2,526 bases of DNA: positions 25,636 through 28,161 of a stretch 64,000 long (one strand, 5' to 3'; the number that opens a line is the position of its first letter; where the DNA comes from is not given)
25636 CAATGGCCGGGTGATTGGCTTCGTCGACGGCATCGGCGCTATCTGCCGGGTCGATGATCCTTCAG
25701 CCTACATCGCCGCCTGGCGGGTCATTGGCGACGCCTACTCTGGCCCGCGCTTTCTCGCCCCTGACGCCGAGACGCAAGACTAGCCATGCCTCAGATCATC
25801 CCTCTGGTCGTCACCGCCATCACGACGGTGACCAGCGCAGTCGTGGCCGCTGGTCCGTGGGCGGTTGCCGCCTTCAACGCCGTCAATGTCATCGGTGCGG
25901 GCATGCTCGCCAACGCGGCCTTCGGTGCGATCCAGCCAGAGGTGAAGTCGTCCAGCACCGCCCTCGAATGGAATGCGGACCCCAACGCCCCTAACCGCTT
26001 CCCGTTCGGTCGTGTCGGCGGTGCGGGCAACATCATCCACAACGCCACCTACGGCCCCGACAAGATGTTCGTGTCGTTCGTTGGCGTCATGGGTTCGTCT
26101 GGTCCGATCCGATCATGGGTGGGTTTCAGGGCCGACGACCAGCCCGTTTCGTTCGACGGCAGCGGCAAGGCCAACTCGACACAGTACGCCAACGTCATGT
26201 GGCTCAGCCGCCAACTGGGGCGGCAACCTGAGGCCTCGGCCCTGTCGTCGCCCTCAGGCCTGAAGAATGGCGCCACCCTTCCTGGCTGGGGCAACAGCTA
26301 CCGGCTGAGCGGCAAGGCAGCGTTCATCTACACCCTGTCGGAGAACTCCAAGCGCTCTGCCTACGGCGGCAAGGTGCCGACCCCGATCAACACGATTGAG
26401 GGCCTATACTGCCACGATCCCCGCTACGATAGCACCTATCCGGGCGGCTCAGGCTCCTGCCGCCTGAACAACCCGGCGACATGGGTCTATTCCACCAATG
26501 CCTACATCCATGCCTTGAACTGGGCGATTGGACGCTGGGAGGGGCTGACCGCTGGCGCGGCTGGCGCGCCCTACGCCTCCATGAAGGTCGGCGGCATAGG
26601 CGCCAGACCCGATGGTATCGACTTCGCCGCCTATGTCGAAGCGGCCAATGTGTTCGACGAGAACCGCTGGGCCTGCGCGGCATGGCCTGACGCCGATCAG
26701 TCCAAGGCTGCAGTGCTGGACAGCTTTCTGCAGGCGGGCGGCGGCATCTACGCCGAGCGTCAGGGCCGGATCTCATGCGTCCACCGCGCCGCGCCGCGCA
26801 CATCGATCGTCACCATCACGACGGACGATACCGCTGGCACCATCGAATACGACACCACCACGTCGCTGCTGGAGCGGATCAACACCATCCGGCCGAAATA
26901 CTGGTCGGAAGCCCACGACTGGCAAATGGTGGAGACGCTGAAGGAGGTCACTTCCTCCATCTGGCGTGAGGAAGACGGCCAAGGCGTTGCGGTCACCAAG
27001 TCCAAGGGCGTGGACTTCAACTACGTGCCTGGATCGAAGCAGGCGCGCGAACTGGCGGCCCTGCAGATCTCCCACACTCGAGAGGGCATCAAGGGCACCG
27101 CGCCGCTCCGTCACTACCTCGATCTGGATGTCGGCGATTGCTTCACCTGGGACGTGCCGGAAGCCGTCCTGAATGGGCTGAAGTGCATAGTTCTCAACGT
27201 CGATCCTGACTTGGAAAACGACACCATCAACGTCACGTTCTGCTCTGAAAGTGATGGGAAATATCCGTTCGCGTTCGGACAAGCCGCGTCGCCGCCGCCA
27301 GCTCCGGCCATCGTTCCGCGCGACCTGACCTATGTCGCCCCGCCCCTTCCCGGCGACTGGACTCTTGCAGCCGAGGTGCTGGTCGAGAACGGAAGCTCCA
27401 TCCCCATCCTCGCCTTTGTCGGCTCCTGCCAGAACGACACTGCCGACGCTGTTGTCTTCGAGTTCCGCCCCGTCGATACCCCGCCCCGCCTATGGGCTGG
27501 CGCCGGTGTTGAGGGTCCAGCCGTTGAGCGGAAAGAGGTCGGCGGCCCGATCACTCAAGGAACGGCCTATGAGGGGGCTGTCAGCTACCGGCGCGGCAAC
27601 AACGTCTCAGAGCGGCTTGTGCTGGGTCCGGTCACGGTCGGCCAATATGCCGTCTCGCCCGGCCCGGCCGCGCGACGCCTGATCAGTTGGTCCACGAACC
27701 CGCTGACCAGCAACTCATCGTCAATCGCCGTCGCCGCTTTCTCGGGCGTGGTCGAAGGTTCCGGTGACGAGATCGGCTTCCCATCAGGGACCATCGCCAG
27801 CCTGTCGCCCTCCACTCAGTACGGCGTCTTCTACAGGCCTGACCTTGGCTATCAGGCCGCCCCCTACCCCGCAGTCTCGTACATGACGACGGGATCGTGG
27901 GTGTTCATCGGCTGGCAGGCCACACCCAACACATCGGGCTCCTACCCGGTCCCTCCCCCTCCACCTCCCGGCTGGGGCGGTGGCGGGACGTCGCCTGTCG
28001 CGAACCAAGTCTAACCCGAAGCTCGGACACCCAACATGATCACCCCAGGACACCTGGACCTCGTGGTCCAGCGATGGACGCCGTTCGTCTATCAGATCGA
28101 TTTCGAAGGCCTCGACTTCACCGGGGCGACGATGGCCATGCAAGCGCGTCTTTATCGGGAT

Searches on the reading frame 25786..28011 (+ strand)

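Call 15: search_protein_families(library=phrogs, proteins=[window:25786-28011:+], max_evalue=0.00001)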
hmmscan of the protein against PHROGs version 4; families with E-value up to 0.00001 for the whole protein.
window:25786-28011:+ (742 aa): 2 families
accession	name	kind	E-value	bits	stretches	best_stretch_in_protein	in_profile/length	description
phrog_5616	-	tail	1.2e-63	216.7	1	4-595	6-598/873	tail fiber protein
phrog_31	-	tail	3.8e-09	35.9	1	270-386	548-676/1565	central tail fiber J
